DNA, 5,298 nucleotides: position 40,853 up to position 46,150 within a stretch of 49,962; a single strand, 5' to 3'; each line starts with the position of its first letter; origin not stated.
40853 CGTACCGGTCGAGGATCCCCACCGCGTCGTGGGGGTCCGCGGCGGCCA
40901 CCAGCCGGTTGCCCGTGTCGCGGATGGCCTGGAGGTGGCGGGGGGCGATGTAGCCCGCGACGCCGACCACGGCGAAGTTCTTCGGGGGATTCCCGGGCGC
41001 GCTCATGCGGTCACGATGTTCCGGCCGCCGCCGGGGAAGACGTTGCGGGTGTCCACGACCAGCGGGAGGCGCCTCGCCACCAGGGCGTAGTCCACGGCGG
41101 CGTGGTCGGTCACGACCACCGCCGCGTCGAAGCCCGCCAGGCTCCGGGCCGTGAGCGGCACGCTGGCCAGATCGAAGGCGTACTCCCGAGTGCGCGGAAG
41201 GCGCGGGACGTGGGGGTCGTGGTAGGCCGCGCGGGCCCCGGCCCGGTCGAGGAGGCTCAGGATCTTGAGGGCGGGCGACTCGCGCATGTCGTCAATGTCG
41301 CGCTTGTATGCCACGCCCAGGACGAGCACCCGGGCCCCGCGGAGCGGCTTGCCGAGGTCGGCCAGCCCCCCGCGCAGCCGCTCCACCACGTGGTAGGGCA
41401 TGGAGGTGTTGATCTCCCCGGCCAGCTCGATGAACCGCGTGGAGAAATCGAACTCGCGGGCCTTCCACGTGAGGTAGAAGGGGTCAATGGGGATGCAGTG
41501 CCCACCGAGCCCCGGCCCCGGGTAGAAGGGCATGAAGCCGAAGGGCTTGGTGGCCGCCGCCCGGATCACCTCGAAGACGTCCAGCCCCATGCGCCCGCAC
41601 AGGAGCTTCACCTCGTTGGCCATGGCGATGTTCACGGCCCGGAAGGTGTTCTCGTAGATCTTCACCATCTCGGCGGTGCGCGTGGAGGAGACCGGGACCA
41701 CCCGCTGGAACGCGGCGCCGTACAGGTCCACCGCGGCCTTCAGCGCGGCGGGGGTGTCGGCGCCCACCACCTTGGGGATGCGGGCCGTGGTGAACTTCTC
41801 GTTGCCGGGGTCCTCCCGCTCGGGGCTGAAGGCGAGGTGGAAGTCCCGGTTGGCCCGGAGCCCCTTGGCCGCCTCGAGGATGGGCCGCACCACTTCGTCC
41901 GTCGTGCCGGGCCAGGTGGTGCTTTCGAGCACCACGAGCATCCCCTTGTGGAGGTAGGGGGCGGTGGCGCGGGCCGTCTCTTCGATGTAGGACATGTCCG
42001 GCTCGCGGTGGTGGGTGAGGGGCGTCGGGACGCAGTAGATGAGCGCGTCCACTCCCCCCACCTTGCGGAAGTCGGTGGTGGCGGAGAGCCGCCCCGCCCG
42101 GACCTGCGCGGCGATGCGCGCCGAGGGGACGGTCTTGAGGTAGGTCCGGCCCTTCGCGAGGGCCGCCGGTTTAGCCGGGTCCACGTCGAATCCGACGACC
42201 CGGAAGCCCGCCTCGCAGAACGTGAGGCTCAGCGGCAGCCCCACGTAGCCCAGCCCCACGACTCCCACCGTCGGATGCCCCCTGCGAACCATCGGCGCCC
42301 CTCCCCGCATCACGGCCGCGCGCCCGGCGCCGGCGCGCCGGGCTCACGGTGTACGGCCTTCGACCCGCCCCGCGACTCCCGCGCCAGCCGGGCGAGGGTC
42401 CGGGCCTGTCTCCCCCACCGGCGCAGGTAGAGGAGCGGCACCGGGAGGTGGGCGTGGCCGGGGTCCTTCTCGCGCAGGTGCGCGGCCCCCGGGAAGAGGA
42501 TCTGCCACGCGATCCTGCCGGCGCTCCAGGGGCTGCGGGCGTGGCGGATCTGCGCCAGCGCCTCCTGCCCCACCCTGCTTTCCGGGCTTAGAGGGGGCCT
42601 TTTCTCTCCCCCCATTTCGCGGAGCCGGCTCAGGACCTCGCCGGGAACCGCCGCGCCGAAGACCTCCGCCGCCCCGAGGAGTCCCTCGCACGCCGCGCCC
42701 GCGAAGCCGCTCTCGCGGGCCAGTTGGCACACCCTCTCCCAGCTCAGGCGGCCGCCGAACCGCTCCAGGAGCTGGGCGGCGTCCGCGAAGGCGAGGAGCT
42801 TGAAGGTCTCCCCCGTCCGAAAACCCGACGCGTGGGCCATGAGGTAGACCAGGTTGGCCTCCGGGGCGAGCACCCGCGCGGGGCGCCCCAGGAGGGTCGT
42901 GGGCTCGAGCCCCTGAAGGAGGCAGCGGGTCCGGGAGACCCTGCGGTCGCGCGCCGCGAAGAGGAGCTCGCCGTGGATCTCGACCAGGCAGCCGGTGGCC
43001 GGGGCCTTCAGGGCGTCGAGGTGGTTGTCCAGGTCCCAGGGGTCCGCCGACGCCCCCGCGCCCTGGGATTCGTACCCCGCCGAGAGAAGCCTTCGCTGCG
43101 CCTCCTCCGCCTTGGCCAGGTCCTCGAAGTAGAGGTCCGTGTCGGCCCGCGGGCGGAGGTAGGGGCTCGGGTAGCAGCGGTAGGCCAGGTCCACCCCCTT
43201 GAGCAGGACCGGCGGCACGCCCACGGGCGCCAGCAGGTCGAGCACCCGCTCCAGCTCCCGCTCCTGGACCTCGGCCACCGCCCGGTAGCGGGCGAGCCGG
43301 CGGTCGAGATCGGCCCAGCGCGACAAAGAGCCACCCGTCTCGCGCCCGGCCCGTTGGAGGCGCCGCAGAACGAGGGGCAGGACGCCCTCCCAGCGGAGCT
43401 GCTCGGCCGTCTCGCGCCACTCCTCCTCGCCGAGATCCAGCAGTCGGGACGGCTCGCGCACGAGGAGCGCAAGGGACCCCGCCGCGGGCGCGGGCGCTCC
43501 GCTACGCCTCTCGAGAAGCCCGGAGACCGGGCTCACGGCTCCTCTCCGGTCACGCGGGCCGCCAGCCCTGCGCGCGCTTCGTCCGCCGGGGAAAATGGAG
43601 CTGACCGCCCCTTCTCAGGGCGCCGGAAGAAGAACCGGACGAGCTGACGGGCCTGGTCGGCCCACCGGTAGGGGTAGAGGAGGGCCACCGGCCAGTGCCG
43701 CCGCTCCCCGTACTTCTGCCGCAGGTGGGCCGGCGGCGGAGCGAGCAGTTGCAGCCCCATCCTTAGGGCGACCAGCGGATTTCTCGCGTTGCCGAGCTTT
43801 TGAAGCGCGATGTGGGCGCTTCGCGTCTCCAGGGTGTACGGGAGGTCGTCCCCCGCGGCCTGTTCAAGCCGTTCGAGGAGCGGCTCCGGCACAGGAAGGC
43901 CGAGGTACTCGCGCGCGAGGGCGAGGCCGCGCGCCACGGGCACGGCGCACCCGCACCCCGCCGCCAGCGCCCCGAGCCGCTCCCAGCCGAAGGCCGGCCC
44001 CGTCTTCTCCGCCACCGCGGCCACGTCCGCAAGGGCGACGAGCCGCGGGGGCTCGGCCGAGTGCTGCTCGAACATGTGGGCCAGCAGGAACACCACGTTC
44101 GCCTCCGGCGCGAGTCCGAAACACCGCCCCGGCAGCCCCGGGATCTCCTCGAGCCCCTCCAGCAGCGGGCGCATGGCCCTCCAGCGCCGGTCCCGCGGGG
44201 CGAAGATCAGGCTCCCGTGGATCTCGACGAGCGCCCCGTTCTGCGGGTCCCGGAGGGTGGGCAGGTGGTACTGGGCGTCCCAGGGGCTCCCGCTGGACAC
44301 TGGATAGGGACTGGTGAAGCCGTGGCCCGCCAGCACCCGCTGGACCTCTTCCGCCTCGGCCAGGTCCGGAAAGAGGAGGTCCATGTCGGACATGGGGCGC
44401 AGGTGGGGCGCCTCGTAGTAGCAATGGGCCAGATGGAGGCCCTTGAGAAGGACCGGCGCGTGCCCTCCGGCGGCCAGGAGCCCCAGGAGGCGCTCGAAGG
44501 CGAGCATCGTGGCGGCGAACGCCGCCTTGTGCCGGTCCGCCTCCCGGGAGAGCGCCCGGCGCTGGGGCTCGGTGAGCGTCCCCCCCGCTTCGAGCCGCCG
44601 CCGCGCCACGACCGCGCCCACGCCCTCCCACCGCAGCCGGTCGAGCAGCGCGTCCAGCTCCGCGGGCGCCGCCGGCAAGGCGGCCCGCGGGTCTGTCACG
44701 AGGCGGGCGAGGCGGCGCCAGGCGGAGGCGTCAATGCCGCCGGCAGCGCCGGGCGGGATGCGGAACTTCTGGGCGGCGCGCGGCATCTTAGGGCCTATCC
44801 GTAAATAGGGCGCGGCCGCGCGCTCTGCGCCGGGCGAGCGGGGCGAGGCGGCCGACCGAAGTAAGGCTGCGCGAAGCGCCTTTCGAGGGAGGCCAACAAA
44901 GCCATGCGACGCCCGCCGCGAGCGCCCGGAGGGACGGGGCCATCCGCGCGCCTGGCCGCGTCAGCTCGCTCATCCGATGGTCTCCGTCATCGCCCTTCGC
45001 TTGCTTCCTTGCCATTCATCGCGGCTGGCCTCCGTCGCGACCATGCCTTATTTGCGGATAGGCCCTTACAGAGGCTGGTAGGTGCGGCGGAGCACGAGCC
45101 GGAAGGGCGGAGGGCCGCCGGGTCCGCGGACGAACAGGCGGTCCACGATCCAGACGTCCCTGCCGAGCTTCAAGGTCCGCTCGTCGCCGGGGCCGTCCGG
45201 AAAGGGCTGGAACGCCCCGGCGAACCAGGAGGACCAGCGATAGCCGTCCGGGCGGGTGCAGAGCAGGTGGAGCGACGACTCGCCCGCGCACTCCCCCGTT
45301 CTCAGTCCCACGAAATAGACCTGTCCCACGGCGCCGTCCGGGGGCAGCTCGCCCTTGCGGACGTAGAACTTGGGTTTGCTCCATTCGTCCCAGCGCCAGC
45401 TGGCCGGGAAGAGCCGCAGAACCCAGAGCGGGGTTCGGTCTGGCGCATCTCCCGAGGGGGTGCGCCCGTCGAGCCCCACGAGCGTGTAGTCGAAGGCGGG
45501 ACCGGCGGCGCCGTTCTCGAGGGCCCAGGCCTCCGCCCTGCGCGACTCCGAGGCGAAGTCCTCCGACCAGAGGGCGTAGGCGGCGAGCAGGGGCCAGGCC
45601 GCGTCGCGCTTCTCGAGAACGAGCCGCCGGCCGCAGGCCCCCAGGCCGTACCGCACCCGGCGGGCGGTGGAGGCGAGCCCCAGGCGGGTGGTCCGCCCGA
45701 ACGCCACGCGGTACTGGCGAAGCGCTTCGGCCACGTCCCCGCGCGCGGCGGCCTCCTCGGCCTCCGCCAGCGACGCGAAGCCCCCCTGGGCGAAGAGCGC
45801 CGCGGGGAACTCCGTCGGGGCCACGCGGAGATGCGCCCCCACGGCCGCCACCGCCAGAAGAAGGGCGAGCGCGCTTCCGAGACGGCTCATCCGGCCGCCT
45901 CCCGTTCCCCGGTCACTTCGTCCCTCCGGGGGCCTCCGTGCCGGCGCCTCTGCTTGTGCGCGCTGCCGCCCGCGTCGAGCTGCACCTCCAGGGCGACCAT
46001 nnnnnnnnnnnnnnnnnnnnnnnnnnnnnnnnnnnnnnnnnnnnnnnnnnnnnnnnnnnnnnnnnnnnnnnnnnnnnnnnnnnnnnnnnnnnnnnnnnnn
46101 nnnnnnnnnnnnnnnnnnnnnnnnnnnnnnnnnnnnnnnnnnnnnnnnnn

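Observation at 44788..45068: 275-bp MITE-like insertion exactly filling an intergenic junction of a translationally coupled operon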

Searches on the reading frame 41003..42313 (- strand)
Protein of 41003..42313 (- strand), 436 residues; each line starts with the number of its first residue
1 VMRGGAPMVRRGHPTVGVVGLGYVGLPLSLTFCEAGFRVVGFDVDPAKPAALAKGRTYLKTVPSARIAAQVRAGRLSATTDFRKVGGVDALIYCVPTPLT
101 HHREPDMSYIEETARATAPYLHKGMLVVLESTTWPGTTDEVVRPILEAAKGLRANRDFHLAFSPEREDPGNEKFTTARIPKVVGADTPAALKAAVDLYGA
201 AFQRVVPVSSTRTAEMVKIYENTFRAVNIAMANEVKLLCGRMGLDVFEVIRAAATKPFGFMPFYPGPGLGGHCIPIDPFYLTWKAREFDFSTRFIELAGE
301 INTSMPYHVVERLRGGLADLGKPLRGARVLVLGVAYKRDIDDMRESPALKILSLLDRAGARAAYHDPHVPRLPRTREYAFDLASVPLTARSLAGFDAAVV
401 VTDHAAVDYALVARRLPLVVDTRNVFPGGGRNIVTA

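Call 11: search_protein_families(library=pfam, proteins=[window:41003-42313:-], max_evalue=0.01)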
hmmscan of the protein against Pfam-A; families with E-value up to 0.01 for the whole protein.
window:41003-42313:- (436 aa): 5 families
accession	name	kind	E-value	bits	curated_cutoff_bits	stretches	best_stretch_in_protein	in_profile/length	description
PF03721.20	UDPG_MGDP_dh_N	-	5.8e-38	130.8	27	1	16-192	3-181/187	UDP-glucose/GDP-mannose dehydrogenase family, NAD binding domain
PF00984.24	UDPG_MGDP_dh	-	6.7e-32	109.9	25.4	1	212-303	1-93/94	UDP-glucose/GDP-mannose dehydrogenase family, central domain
PF03720.21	UDPG_MGDP_dh_C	-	8.3e-22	78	30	1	330-426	1-101/103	UDP-glucose/GDP-mannose dehydrogenase family, UDP binding domain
PF03446.21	NAD_binding_2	-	5.9e-06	26.8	21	1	15-143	1-105/161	NAD binding domain of 6-phosphogluconate dehydrogenase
PF02737.24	3HCDH_N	-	0.00042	20.7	22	1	15-96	1-87/180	3-hydroxyacyl-CoA dehydrogenase, NAD binding domain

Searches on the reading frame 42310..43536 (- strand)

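Call 11: search_protein_families(library=pfam, proteins=[window:42310-43536:-], max_evalue=0.01)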
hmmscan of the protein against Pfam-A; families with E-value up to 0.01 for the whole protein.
window:42310-43536:- (408 aa): 1 family
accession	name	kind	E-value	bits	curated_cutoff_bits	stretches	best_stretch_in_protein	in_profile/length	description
PF14907.12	NTP_transf_5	-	1.1e-38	133.6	31.2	1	37-294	2-249/249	Uncharacterised nucleotidyltransferase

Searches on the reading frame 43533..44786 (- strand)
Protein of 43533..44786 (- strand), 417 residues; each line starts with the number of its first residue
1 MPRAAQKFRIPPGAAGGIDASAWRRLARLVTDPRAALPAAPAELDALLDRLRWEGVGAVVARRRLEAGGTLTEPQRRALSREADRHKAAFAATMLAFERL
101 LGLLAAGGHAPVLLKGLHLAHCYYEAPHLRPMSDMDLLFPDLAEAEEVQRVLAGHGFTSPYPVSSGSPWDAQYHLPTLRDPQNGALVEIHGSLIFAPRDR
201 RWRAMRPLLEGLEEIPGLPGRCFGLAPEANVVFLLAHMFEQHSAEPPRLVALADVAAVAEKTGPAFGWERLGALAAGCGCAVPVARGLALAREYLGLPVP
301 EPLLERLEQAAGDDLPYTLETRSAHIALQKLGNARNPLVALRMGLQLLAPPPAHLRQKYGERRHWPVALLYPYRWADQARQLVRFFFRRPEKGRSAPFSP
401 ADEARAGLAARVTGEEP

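Call 11: search_protein_families(library=pfam, proteins=[window:43533-44786:-], max_evalue=0.01)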
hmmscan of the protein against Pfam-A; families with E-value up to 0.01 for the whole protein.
window:43533-44786:- (417 aa): 1 family
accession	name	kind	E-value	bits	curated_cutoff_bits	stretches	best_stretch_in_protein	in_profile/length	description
PF14907.12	NTP_transf_5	-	3.3e-33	115.8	31.2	1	42-296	3-249/249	Uncharacterised nucleotidyltransferase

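Call 35: find_homologous_proteins(query=window:43533-44786:-, max_evalue=1e-20)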
Query window:43533-44786:- (417 aa): 3 proteins with E <= 1e-20 among 8000 candidates.
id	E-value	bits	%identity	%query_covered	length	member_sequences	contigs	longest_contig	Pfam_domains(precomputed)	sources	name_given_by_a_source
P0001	6.5e-273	923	100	100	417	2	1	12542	PF14907.13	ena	-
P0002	4.8e-62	228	43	86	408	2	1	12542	PF14907.13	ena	-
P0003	1.1e-60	224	42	67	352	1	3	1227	PF14907.13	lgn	-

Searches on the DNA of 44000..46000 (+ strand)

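Call 3: search_rna_families(source=window, start=44000, end=46000, threshold=evalue, max_evalue=1, show_alignments=3)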
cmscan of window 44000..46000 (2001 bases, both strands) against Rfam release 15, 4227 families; matches with E-value up to 1: 1.
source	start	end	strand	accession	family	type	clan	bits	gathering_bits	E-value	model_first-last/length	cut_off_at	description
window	45753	45808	-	RF02136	HTT-AS1_3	Gene; lncRNA;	-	22.9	70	0.12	1-60/60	no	HTT antisense RNA 1 conserved region 3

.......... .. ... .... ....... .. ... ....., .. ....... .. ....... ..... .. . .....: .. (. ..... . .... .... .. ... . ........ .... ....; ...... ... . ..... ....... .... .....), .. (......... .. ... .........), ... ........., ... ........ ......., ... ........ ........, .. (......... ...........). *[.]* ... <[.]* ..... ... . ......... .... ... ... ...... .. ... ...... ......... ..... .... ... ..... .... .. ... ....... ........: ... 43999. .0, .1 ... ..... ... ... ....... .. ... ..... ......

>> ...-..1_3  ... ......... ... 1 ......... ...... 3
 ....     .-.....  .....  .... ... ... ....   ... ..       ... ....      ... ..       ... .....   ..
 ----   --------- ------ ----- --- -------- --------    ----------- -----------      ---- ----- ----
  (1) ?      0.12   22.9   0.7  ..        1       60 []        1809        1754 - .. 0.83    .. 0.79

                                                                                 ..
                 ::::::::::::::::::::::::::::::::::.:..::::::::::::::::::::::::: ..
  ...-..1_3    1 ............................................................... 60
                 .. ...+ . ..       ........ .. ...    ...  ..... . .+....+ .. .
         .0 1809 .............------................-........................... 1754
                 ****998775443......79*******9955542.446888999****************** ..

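Call 48: search_dna_similar(query=window:44788-45068:+, collection=plasmids, mode=distant, max_evalue=0.001)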
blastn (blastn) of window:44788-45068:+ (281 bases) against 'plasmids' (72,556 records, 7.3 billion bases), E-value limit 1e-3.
No match.

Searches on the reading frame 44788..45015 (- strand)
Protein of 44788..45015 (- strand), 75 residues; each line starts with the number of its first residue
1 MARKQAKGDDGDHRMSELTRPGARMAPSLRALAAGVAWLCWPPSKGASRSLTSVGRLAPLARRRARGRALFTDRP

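Call 11: search_protein_families(library=pfam, proteins=[window:44788-45015:-], max_evalue=0.01)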
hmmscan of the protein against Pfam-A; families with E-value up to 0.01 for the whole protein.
window:44788-45015:- (75 aa): 0 families

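Call 57: search_protein_families(library=pfam, proteins=[window:44788-45015:-], max_evalue=1)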
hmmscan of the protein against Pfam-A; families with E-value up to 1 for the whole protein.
window:44788-45015:- (75 aa): 0 families
